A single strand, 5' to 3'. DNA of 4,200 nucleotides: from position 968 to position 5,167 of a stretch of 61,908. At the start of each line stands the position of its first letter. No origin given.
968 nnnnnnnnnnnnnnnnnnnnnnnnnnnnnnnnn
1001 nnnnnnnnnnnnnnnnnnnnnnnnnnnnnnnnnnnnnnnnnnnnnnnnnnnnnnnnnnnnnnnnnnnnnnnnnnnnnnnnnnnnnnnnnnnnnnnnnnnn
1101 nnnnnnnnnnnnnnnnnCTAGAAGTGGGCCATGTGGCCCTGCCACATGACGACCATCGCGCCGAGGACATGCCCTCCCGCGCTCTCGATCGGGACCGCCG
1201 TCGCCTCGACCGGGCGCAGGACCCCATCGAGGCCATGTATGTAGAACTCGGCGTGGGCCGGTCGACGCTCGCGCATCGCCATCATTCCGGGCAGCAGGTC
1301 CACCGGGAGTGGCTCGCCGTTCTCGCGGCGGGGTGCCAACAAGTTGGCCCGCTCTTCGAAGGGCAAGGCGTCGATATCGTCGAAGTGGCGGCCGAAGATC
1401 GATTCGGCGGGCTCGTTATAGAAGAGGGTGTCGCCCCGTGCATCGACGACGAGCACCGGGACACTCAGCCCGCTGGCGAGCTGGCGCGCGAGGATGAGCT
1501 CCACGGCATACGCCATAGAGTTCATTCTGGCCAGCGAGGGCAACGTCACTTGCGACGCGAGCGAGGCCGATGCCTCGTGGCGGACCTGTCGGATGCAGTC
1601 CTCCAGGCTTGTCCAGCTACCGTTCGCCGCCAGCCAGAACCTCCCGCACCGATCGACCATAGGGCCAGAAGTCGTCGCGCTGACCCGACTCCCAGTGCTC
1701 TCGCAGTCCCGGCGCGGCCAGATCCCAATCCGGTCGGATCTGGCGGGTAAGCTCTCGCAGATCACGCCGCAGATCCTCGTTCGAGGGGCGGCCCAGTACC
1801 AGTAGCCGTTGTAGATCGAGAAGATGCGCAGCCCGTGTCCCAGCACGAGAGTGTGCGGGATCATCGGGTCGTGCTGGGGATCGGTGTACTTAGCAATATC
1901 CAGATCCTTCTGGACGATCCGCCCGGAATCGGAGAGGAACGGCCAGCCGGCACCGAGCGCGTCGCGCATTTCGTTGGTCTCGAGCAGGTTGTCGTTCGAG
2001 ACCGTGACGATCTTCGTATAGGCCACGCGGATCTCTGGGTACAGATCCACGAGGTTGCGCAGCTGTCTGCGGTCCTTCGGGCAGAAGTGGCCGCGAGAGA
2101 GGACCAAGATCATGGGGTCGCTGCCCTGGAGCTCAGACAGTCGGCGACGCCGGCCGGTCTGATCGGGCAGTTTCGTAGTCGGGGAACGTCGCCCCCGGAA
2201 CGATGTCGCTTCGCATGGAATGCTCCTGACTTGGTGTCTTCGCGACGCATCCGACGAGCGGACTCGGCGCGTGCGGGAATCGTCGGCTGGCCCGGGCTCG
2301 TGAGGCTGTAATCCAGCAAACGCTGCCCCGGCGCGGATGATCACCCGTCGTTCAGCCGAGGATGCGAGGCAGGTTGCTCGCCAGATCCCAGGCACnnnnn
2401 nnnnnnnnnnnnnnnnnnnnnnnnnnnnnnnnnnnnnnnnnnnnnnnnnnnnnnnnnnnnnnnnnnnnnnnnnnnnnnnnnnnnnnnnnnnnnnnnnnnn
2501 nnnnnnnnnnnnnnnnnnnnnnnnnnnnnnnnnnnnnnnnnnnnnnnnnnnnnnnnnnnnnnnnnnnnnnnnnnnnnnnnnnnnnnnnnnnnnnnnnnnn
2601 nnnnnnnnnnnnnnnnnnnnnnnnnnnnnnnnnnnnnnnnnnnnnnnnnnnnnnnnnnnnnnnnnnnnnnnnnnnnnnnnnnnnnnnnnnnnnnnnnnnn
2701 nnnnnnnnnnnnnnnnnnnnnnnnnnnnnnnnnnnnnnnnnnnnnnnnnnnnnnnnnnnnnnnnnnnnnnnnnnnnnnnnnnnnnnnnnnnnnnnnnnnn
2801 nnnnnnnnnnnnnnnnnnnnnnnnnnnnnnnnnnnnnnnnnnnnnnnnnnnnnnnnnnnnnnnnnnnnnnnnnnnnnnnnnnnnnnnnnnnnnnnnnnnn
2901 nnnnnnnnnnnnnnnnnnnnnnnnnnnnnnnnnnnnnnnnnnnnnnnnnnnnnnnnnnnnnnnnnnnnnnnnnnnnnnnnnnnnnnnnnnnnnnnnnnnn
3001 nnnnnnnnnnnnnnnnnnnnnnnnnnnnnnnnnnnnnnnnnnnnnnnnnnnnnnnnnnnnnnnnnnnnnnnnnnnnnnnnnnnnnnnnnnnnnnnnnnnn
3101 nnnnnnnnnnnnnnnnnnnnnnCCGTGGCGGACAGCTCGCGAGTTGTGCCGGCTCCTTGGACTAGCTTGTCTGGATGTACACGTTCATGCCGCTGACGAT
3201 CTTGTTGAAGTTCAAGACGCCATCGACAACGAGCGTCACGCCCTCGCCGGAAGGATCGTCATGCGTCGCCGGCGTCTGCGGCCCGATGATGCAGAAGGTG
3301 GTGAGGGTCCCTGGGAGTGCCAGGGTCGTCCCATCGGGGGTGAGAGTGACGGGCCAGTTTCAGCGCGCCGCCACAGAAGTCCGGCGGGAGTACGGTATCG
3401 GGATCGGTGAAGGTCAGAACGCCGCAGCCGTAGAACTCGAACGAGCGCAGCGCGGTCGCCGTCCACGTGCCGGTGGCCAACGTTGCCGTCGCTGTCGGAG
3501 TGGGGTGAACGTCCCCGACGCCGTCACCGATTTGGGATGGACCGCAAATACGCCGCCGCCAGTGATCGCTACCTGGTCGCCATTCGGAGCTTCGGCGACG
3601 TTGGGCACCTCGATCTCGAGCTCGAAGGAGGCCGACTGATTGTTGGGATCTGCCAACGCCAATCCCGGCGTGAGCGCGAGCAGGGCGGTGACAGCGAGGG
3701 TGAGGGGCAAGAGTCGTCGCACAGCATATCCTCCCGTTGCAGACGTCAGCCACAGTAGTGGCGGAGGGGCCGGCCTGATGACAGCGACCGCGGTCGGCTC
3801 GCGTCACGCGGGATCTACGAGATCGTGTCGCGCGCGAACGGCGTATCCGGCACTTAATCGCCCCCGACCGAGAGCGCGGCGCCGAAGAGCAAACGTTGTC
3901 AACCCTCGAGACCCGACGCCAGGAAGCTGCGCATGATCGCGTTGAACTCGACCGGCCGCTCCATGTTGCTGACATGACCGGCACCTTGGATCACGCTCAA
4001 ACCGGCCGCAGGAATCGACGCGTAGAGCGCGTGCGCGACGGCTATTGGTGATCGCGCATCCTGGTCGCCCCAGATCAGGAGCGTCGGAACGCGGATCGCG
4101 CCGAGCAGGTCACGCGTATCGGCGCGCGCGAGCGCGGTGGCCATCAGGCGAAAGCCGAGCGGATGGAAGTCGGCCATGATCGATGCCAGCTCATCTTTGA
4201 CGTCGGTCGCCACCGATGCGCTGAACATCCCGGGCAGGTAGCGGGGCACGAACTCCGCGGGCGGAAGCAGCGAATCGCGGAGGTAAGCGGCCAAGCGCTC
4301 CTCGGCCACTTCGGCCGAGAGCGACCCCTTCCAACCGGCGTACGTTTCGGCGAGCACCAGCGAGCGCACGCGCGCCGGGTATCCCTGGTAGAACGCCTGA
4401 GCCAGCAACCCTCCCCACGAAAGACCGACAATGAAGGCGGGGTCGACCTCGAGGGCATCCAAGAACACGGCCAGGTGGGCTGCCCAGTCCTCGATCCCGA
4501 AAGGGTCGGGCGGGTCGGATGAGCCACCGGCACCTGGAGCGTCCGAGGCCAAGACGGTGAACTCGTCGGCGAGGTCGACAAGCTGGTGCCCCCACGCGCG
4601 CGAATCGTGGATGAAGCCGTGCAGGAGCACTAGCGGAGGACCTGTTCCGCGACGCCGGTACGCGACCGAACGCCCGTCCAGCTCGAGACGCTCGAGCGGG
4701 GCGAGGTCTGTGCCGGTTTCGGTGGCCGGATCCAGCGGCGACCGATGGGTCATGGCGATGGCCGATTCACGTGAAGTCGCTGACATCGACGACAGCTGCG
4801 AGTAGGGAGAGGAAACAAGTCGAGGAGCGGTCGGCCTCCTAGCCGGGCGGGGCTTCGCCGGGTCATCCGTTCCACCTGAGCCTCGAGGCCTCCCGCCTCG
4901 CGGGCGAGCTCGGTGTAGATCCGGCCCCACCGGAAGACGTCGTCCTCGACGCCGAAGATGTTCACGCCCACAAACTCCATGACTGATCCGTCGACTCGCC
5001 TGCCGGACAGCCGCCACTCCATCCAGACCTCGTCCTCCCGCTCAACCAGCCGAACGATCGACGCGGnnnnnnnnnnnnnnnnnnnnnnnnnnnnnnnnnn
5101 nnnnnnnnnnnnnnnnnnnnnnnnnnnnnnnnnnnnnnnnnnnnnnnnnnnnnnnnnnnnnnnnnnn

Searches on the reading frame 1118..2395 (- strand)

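Call 88: search_protein_families(library=pfam, proteins=[window:1118-2395:-], max_evalue=0.00001)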
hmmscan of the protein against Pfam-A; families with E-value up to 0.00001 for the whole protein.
window:1118-2395:- (425 aa): 1 family
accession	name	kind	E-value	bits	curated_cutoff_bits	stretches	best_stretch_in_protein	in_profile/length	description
PF00578.27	AhpC-TSA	-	1.1e-11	45.2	26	1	68-184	2-114/124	AhpC/TSA family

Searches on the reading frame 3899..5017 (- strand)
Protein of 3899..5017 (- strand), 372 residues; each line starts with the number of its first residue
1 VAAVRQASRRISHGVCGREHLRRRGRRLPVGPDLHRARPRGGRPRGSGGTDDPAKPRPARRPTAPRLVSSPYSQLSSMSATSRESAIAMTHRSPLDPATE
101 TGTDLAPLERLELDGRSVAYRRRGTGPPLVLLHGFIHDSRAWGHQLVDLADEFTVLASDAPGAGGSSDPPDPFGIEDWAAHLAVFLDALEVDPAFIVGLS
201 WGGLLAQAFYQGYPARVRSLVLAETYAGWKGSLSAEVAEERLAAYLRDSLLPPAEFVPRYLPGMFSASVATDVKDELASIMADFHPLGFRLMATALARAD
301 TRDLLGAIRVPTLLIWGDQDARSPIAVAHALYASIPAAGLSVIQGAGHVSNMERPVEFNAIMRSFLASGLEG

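Call 88: search_protein_families(library=pfam, proteins=[window:3899-5017:-], max_evalue=0.00001)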
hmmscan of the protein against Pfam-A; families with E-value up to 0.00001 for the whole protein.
window:3899-5017:- (372 aa): 3 families
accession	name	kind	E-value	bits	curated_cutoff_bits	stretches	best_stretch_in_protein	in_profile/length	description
PF00561.26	Abhydrolase_1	-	3.5e-29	102.6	25.8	1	127-227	1-103/245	alpha/beta hydrolase fold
PF12697.13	Abhydrolase_6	-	7.4e-21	76.2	26.3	1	129-360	1-216/217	Alpha/beta hydrolase family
PF12146.15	Hydrolase_4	-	1.1e-14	54.8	27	1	129-349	7-233/239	Serine aminopeptidase, S33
